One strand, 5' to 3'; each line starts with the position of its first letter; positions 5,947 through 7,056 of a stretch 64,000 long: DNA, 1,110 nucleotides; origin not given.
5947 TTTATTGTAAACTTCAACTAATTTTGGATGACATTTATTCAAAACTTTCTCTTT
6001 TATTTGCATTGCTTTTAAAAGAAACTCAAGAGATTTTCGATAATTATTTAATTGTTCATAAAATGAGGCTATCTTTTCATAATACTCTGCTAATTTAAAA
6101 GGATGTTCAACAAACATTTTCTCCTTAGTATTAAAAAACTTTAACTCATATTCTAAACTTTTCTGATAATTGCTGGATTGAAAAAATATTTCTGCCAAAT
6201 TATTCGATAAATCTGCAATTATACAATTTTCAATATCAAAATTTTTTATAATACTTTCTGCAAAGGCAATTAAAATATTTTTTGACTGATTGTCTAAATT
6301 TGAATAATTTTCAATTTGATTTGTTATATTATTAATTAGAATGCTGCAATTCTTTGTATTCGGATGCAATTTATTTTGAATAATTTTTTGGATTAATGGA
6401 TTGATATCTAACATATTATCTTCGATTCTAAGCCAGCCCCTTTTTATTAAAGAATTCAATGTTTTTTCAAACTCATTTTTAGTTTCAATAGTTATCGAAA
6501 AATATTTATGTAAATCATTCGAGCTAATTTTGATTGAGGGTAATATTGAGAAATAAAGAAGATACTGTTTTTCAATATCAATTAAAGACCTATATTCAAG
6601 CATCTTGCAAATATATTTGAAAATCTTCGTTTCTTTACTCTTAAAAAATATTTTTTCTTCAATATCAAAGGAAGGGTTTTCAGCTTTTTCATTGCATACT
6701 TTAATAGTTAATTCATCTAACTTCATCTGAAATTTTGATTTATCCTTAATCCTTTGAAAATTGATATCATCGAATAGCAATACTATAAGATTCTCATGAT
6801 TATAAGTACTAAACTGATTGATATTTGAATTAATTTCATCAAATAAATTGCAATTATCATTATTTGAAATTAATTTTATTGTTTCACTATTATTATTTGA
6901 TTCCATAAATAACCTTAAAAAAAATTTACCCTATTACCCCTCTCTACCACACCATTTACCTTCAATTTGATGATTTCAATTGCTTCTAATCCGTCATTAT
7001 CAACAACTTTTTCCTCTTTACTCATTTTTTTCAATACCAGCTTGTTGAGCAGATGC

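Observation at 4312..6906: TPR protein carrying six near-identical 126-bp DNA tandem repeats and an NB-ARC-like N-terminal remnant lacking a P-loop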

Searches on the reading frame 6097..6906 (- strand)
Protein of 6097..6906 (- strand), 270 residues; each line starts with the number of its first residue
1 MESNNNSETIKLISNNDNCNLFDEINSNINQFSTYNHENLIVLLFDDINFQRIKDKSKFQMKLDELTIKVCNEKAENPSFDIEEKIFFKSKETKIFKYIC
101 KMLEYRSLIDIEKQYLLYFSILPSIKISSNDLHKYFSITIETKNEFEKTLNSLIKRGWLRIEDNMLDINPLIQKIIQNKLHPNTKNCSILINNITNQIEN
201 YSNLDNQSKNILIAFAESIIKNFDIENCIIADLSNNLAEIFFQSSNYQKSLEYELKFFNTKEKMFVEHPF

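Call 10: find_homologous_proteins(query=window:6103-6906:-, max_evalue=0.001)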
Query seq(268 aa): 613 candidates shared short words with the query, none scored E <= 0.001.

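Call 15: search_solved_structures(query=window:6097-6906:-, max_evalue=10)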
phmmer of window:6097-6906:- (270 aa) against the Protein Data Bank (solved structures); distinct sequences matched with E-value up to 10: 1.
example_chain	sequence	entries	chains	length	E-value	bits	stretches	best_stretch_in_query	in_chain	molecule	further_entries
7obi_A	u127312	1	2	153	0.00037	23.5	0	231-257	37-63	CTPR-rv4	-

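Call 16: find_related_loci(query=window:6097-6906:-, collection=genome_contigs, flank=10000)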
Query window:6097-6906:- (270 aa) in genome_contigs; peptide patterns used: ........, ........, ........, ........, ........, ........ (x = any residue, [..] = any of these).
107 stretches matched a pattern, but none encodes a relative of the query by tblastn (E <= 1e-3).

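Call 21: search_protein_representatives(protein=window:6097-6906:-)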
Query: 270 residues. Proteins with E-value up to 0.001 (for the whole library): 582; up to 1e-10: 121; up to 1e-30: 2. The best 150 are listed.
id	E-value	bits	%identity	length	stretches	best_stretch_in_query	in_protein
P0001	1.7e-88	312.9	58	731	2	2-269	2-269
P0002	5.7e-31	124.4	38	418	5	95-266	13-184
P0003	1.1e-30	123.5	39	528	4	91-267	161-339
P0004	3.6e-29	118.5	36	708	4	16-266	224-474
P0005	5.6e-29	117.9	35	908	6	90-269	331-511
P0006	6.7e-29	117.6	33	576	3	34-253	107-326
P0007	1.1e-26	110.5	30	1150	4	67-269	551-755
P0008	2.8e-26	109.1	38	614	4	74-255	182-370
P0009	3.6e-26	108.7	40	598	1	89-266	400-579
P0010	1.3e-25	106.9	34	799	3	53-258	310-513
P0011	4.6e-25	105.1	37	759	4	21-267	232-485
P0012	2.2e-23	99.6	34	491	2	90-265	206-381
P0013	4.1e-23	98.7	34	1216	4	92-265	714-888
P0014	6.3e-22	94.8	34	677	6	107-266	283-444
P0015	1.7e-21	93.4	33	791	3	91-269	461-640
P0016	5.5e-21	91.7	32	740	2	55-261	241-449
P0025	5.0e-17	78.8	28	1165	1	60-264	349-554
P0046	1.7e-14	70.5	29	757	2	8-265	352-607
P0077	3.1e-12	63.0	26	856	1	22-241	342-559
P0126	1.3e-10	57.7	30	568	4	91-269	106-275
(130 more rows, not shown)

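Call 22: search_protein_families(library=pfam, proteins=[P0001, P0004, P0005, P0006, P0007, P0010, P0011, P0016, P0046, P0025], max_evalue=0.001)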
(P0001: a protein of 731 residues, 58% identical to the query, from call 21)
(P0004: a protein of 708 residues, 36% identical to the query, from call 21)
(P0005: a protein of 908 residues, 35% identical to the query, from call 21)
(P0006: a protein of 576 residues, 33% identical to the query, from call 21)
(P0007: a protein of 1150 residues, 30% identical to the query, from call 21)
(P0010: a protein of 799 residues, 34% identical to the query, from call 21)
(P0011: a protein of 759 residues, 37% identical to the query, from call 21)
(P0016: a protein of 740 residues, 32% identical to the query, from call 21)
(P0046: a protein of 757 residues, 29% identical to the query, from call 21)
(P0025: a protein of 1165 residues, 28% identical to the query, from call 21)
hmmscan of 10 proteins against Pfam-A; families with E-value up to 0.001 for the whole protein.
P0001 (731 aa): 8 families
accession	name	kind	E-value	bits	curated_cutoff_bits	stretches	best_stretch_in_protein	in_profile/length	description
PF13424.12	TPR_12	-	4.3e-39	133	30.1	4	316-389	4-77/77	Tetratricopeptide repeat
PF13374.12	TPR_10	-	8.1e-36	121.5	27.5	3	358-397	3-42/42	Tetratricopeptide repeat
PF24885.1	TPR_NPHP3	-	1.3e-16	61.2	100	1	353-470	95-212/239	Nephrocystin-3 TPR domain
PF13181.12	TPR_8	-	3.8e-12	45.8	25.7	0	447-472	7-32/34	Tetratricopeptide repeat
PF07719.23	TPR_2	-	3.9e-08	33.3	27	0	444-472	4-32/34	Tetratricopeptide repeat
PF13176.12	TPR_7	-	3.2e-06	27.2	27.9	0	360-392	2-34/36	Tetratricopeptide repeat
PF13431.12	TPR_17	-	0.00014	22.3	24.4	0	349-374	5-30/34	Tetratricopeptide repeat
PF00515.34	TPR_1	-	0.00052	20.2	27.8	0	442-471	2-31/34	Tetratricopeptide repeat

P0004 (708 aa): 8 families
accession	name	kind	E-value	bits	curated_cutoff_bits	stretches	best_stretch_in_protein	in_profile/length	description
PF13424.12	TPR_12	-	1.1e-44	150.9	30.1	3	524-596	4-76/77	Tetratricopeptide repeat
PF13374.12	TPR_10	-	7.3e-42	140.6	27.5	4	564-605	1-42/42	Tetratricopeptide repeat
PF00515.34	TPR_1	-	3.7e-22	77.6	27.8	1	483-503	3-23/34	Tetratricopeptide repeat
PF13181.12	TPR_8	-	5e-22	76.6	25.7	1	482-506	2-26/34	Tetratricopeptide repeat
PF24885.1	TPR_NPHP3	-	1.3e-17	64.5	100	2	419-598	37-216/239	Nephrocystin-3 TPR domain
PF07719.23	TPR_2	-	4.1e-17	61.3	27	0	483-508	3-28/34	Tetratricopeptide repeat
PF13176.12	TPR_7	-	1.5e-12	46.9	27.9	0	483-509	1-27/36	Tetratricopeptide repeat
PF13431.12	TPR_17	-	4e-09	36.5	24.4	0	481-501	13-33/34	Tetratricopeptide repeat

P0005 (908 aa): 20 families
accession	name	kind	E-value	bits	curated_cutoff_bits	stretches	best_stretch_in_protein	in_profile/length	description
PF13424.12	TPR_12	-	1.9e-119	390.5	30.1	8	681-756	2-77/77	Tetratricopeptide repeat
PF13374.12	TPR_10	-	1.6e-101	330.2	27.5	8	681-721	1-41/42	Tetratricopeptide repeat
PF24885.1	TPR_NPHP3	-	3.4e-52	177.7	100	4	681-799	98-216/239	Nephrocystin-3 TPR domain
PF13181.12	TPR_8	-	7.6e-46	150.8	25.7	6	556-588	1-33/34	Tetratricopeptide repeat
PF00515.34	TPR_1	-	3.3e-44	147.4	27.8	6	557-588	2-33/34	Tetratricopeptide repeat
PF07719.23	TPR_2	-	6.7e-31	104.3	27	1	557-588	2-33/34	Tetratricopeptide repeat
PF13431.12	TPR_17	-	4e-22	77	24.4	0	754-787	2-34/34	Tetratricopeptide repeat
PF13176.12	TPR_7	-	3.1e-18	64.7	27.9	0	601-627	2-28/36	Tetratricopeptide repeat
PF00931.28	NB-ARC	-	2.6e-12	47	23.5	1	104-260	2-169/248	NB-ARC domain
PF13432.12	TPR_16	-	4.5e-07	30.6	32.7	0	563-627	4-60/65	Tetratricopeptide repeat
PF14357.11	DUF4404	-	8.4e-07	30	27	0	496-528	50-82/83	Domain of unknown function (DUF4404)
PF12968.13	DUF3856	-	2.9e-06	27.8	27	0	484-544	28-85/143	Domain of Unknown Function (DUF3856)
PF13428.12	TPR_14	-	4.5e-06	27.3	23.5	0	604-626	7-29/44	Tetratricopeptide repeat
PF22883.1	Consortin_N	-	7.5e-06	26.2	27.7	0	771-788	11-28/52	Consortin, N-terminal domain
PF13174.12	TPR_6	-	1.5e-05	25.7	26.3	0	856-881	6-31/33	Tetratricopeptide repeat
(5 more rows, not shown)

P0006 (576 aa): 8 families
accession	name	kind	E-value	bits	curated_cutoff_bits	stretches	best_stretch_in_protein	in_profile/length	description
PF13424.12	TPR_12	-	1.6e-48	163.2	30.1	4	433-494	6-67/77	Tetratricopeptide repeat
PF13374.12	TPR_10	-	3.8e-28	97.1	27.5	2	429-470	1-42/42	Tetratricopeptide repeat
PF00515.34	TPR_1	-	2.5e-20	71.8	27.8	0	391-410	4-23/34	Tetratricopeptide repeat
PF07719.23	TPR_2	-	1.7e-16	59.3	27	0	473-494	2-23/34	Tetratricopeptide repeat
PF13181.12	TPR_8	-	2.4e-16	58.8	25.7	0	472-494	1-23/34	Tetratricopeptide repeat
PF24885.1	TPR_NPHP3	-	1e-14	55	100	1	416-545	84-214/239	Nephrocystin-3 TPR domain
PF13176.12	TPR_7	-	1.2e-06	28.5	27.9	0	475-494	2-21/36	Tetratricopeptide repeat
PF13431.12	TPR_17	-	0.00065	20.2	24.4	0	467-493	8-34/34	Tetratricopeptide repeat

P0007 (1150 aa): 18 families
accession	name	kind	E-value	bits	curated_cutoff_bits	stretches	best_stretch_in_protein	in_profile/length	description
PF13424.12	TPR_12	-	4.9e-104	341.1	30.1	8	799-874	2-77/77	Tetratricopeptide repeat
PF13374.12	TPR_10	-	1.3e-90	295.6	27.5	10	841-882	1-42/42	Tetratricopeptide repeat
PF00515.34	TPR_1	-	7.5e-48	158.9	27.8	4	1010-1041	1-32/34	Tetratricopeptide repeat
PF24885.1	TPR_NPHP3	-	6.5e-45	153.8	100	5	841-959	98-216/239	Nephrocystin-3 TPR domain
PF13181.12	TPR_8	-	9.6e-41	134.9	25.7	4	926-958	1-33/34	Tetratricopeptide repeat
PF07719.23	TPR_2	-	3.7e-30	102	27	1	1011-1042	2-33/34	Tetratricopeptide repeat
PF13176.12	TPR_7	-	2.3e-26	90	27.9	0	803-836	2-35/36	Tetratricopeptide repeat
PF13431.12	TPR_17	-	2.5e-15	55.8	24.4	0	1002-1030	5-33/34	Tetratricopeptide repeat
PF13614.12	AAA_31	-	4.1e-11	43.6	27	1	5-195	2-164/177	AAA domain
PF17874.7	TPR_MalT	-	8.8e-09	35.5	45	2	807-996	8-189/336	MalT-like TPR region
PF01656.29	CbiA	-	3.8e-08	33.8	25.4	1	8-181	2-54/125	CobQ/CobB/MinD/ParA nucleotide binding domain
PF00931.28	NB-ARC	-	6.6e-08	32.6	23.5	1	364-482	21-137/248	NB-ARC domain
PF10609.15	ParA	-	3.3e-06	27.1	27.1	1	6-178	5-142/246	NUBPL iron-transfer P-loop NTPase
PF12968.13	DUF3856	-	1.5e-05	25.4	27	0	975-1049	16-94/143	Domain of Unknown Function (DUF3856)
PF25199.1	nSTAND_NTPase5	-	4.4e-05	23.8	34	1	347-438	22-116/145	Novel STAND NTPase 5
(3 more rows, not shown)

P0010 (799 aa): 9 families
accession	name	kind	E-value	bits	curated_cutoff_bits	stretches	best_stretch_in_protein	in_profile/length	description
PF13424.12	TPR_12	-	7.3e-55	183.5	30.1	5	567-643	1-77/77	Tetratricopeptide repeat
PF13374.12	TPR_10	-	4.8e-35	119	27.5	2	568-608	1-41/42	Tetratricopeptide repeat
PF24885.1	TPR_NPHP3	-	7.1e-26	91.5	100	2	651-771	97-217/239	Nephrocystin-3 TPR domain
PF00515.34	TPR_1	-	2.2e-20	72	27.8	1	611-641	1-31/34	Tetratricopeptide repeat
PF07719.23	TPR_2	-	6.1e-19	67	27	1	613-641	3-31/34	Tetratricopeptide repeat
PF13181.12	TPR_8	-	5.4e-17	60.9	25.7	0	611-642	1-32/34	Tetratricopeptide repeat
PF13176.12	TPR_7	-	7.4e-10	38.6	27.9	0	571-596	1-26/36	Tetratricopeptide repeat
PF00931.28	NB-ARC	-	3.9e-07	30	23.5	1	137-256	16-138/248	NB-ARC domain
PF13431.12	TPR_17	-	1.9e-05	25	24.4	0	605-632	7-34/34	Tetratricopeptide repeat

P0011 (759 aa): 11 families
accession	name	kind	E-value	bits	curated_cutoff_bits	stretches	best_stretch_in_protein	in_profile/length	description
PF13374.12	TPR_10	-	6.1e-78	255.3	27.5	7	574-615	1-42/42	Tetratricopeptide repeat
PF13424.12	TPR_12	-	5.6e-69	228.8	30.1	5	531-607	1-77/77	Tetratricopeptide repeat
PF24885.1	TPR_NPHP3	-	3e-38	132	100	4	532-649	98-215/239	Nephrocystin-3 TPR domain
PF13181.12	TPR_8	-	4.9e-33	110.9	25.7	3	575-607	1-33/34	Tetratricopeptide repeat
PF00515.34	TPR_1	-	5.8e-25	86.5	27.8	3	703-731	3-31/34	Tetratricopeptide repeat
PF07719.23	TPR_2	-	9.6e-23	78.8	27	1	704-731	4-31/34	Tetratricopeptide repeat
PF13431.12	TPR_17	-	6.7e-11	42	24.4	0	569-596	8-34/34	Tetratricopeptide repeat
PF10516.15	SHNi-TPR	-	9.1e-06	25.5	21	0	506-526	16-36/38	SHNi-TPR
PF21126.3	KATNA1_MIT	-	0.00012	22.2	23.1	0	627-652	11-36/64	Katanin p60 subunit A1, MIT domain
PF13176.12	TPR_7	-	0.00015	22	27.9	0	578-606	2-30/36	Tetratricopeptide repeat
PF13371.12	TPR_9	-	0.00088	19.7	35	0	456-519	2-57/73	Tetratricopeptide repeat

P0016 (740 aa): 8 families
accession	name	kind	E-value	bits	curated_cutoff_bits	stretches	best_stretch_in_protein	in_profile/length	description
PF13424.12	TPR_12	-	1.1e-31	109.2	30.1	3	650-713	13-76/77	Tetratricopeptide repeat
PF13374.12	TPR_10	-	2.5e-31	107.2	27.5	3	639-680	1-42/42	Tetratricopeptide repeat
PF24885.1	TPR_NPHP3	-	4.4e-18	66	100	3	639-723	98-182/239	Nephrocystin-3 TPR domain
PF13181.12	TPR_8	-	7.3e-14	51.1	25.7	1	423-451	5-33/34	Tetratricopeptide repeat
PF00931.28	NB-ARC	-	1.5e-13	51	23.5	1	57-262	3-227/248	NB-ARC domain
PF07719.23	TPR_2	-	3e-09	36.7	27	0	423-451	5-33/34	Tetratricopeptide repeat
PF00515.34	TPR_1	-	6.2e-08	32.6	27.8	0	682-711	1-30/34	Tetratricopeptide repeat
PF13401.12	AAA_22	-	1.5e-05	25.7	27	1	69-159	4-93/130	AAA domain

P0046 (757 aa): 11 families
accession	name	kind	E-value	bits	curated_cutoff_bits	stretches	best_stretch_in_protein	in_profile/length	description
PF13424.12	TPR_12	-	8.6e-31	106.4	30.1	3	656-731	2-77/77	Tetratricopeptide repeat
PF13374.12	TPR_10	-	2e-22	78.9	27.5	3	615-652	2-39/42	Tetratricopeptide repeat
PF24885.1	TPR_NPHP3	-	3.2e-13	50.1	100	1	609-748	93-231/239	Nephrocystin-3 TPR domain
PF13181.12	TPR_8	-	1.5e-08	34.6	25.7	1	701-728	3-30/34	Tetratricopeptide repeat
PF07719.23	TPR_2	-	4.2e-08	33.1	27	0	701-728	3-30/34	Tetratricopeptide repeat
PF13401.12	AAA_22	-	2.9e-05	24.8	27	0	221-323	7-105/130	AAA domain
PF13173.12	AAA_14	-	0.00015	22.2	27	1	219-335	2-99/129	AAA domain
PF25199.1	nSTAND_NTPase5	-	0.00019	21.7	34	0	270-333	69-130/145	Novel STAND NTPase 5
PF00515.34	TPR_1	-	0.00027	21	27.8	0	657-681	1-25/34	Tetratricopeptide repeat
PF00931.28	NB-ARC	-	0.00027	20.7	23.5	0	213-360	10-168/248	NB-ARC domain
PF25201.1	nSTAND6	-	0.00074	20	27.7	0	201-247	1-46/148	Novel STAND NTPase 6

P0025 (1165 aa): 18 families
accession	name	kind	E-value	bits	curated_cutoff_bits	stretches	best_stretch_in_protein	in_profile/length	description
PF13424.12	TPR_12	-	1.1e-71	237.4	30.1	8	902-972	3-73/77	Tetratricopeptide repeat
PF13374.12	TPR_10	-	1.1e-59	197.2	27.5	5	943-983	1-41/42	Tetratricopeptide repeat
PF24885.1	TPR_NPHP3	-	1.3e-43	149.5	100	5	913-1019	110-216/239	Nephrocystin-3 TPR domain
PF00515.34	TPR_1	-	5.7e-36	121.3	27.8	1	1112-1141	1-30/34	Tetratricopeptide repeat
PF07719.23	TPR_2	-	8.7e-35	116.4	27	1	1113-1141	2-30/34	Tetratricopeptide repeat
PF13181.12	TPR_8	-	1.3e-33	112.7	25.7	1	1114-1142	3-31/34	Tetratricopeptide repeat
PF17874.7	TPR_MalT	-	5.4e-21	75.7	45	1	873-1096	14-231/336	MalT-like TPR region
PF13176.12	TPR_7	-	2.2e-15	55.8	27.9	0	947-976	2-33/36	Tetratricopeptide repeat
PF13432.12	TPR_16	-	1.7e-13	51.1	32.7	0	699-755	4-52/65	Tetratricopeptide repeat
PF13428.12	TPR_14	-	2.3e-13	49.8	23.5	0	1118-1141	7-30/44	Tetratricopeptide repeat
PF13431.12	TPR_17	-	1.1e-11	44.5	24.4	0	944-964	13-33/34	Tetratricopeptide repeat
PF14559.12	TPR_19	-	3.1e-10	40.7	25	0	916-970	5-51/68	Tetratricopeptide repeat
PF12968.13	DUF3856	-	1.1e-07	32.3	27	0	659-720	21-83/143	Domain of Unknown Function (DUF3856)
PF07721.20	TPR_4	-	1.1e-06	29.1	27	0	737-756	4-23/26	Tetratricopeptide repeat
PF14357.11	DUF4404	-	4.3e-05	24.5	27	0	679-707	55-83/83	Domain of unknown function (DUF4404)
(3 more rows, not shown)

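Call 25: find_encoding_contigs(protein=P0001, flank=10000, max_places=6)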
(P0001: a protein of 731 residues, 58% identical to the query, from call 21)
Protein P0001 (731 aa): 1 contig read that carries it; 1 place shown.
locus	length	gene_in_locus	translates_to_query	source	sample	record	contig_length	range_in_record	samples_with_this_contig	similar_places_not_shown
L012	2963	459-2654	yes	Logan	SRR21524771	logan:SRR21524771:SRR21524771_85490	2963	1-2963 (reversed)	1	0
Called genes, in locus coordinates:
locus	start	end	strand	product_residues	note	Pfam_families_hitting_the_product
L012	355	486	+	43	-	-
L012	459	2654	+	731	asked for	PF07719:TPR_2 (faint), PF13176:TPR_7 (faint), PF13181:TPR_8 (faint), PF13424:TPR_12, PF24885:TPR_NPHP3, PF13374:TPR_10 (weak), PF13424:TPR_12 (weak)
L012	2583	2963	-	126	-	?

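Call 38: find_related_loci(query=window:6097-6906:-, collection=metagenome_contigs, flank=10000)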
Query window:6097-6906:- (270 aa) in metagenome_contigs; peptide patterns used: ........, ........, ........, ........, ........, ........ (x = any residue, [..] = any of these).
155 stretches matched a pattern, but none encodes a relative of the query by tblastn (E <= 1e-3).

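Call 40: find_related_loci(query=A3, collection=metagenome_contigs, flank=8000)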
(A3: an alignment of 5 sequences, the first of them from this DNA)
Query A3 (268 aa) in metagenome_contigs; peptide patterns used: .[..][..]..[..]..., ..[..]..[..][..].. (x = any residue, [..] = any of these).
52 stretches matched a pattern; 1 encode a relative of the query (tblastn E <= 1e-3); 1 distinct loci.
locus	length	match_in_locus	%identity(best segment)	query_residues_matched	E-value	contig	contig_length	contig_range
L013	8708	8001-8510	29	91-253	3e-11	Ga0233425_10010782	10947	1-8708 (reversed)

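Call 41: find_homologous_proteins(query=A3, max_evalue=0.00001)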
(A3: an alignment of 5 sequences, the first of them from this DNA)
Query A3 (5 sequences) (268 aa, profile of the alignment): 1 proteins with E <= 0.00001 among 6904 candidates.
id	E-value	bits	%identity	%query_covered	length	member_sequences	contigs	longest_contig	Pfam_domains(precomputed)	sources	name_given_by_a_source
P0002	8.3e-72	260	37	63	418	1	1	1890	PF13431.13,PF00515.35,PF12895.14,PF13424.13,PF13176.13,PF24885.2,PF13181.13,PF07719.24,PF13374.13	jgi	jgi:tetratricopeptide (TPR) repeat protein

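Call 50: predict_structure(alignment_id=A4)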
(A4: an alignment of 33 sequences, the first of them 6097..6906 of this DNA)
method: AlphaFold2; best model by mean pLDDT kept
length: 270 residues; sequences in the alignment: 33
mean_pLDDT: 75.3   pTM: 0.70
mean pLDDT of the five models: 75.3, 75.1, 73.2, 71.9, 71.6
residues with pLDDT >= 90: 133; 70-90: 37; 50-70: 42; < 50: 58
segments of 3 or more residues with pLDDT < 50: 1-35, 46-52, 74-88
pLDDT, mean of each block of 10 residues (from residue 1): 30 30 41 47 50 56 65 44 41 70 80 96 94 95 97 92 92 88 95 95 91 96 85 96 97 94 77
secondary structure, 60 per line:
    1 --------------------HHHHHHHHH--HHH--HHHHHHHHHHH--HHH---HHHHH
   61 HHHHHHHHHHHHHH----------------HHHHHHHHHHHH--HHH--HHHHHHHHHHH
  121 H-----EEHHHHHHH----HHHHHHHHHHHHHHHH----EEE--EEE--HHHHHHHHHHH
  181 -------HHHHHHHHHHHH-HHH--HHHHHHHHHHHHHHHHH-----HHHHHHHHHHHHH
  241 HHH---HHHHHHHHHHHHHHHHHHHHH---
elements in order: H21-29 H37-47 H56-74 H91-102 H110-121 H129-135 H140-155 E160-162 E165-167 H170-180 H188-199 H206-222 H228-243 H247-267

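Call 54: fold_search(model_id=the predicted structure, library=pdb)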
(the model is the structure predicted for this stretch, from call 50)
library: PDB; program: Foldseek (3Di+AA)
matches with E <= 10: 772; with E <= 0.001: 0
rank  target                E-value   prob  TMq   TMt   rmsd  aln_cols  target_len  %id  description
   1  3sfz                  3.3e-02  0.99  0.38  0.11  11.1       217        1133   14  Crystal structure of full-length murine Apaf-1 (released 2011-08-24)
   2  7crc_B                3.5e-02  1.00  0.25  0.07   3.0        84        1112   20  Cryo-EM structure of plant NLR RPP1 tetramer in complex with ATR1 (released 2020-12-16)
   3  3shf                  4.3e-02  1.00  0.40  0.12  10.3       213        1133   13  Crystal structure of the R265S mutant of full-length murine Apaf-1 (released 2011-08-24)
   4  3j2t_A                5.4e-02  0.97  0.32  0.10   9.0       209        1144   13  An improved model of the human apoptosome (released 2013-04-10)
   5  6mfv_A                6.6e-02  0.92  0.27  0.14  11.2       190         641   12  Crystal structure of the Signal Transduction ATPase with Numerous Domains (STAND) protein with a tetratricopeptide rep (released 2019-02-20)
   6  1z6t_B                7.3e-02  0.95  0.36  0.19  11.9       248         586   14  Structure of the apoptotic protease-activating factor 1 bound to ADP (released 2005-04-19)
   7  1z6t_A                9.3e-02  0.98  0.38  0.20   7.1       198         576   16  Structure of the apoptotic protease-activating factor 1 bound to ADP (released 2005-04-19)
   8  4m9s_A                9.3e-02  0.92  0.31  0.18   9.8       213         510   12  crystal structure of CED-4 bound CED-3 fragment (released 2013-10-23)
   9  2a5y_B                9.8e-02  0.93  0.29  0.17   9.3       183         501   14  Structure of a CED-4/CED-9 complex (released 2005-10-11)
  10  8bgt_A                1.1e-01  0.77  0.21  0.18  16.4       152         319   11  O-Methyltransferase Plu4890 in complex with SAM (released 2023-03-08)
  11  7dfv_B                1.2e-01  1.00  0.26  0.14   3.3        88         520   17  Cryo-EM structure of plant NLR RPP1 tetramer core part (released 2020-12-16)
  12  8jol_B                1.2e-01  0.91  0.29  0.18  11.3       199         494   15  cryo-EM structure of the CED-4/CED-3 holoenzyme (released 2023-06-28)
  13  7crc_A                1.3e-01  1.00  0.25  0.06   2.8        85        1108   18  Cryo-EM structure of plant NLR RPP1 tetramer in complex with ATR1 (released 2020-12-16)
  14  2a5y_C                1.4e-01  0.85  0.27  0.20   9.0       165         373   19  Structure of a CED-4/CED-9 complex (released 2005-10-11)
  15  6cca                  1.4e-01  0.63  0.20  0.14  15.2       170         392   10  Crystal structure of DszA carbon methyltransferase (released 2018-12-05)
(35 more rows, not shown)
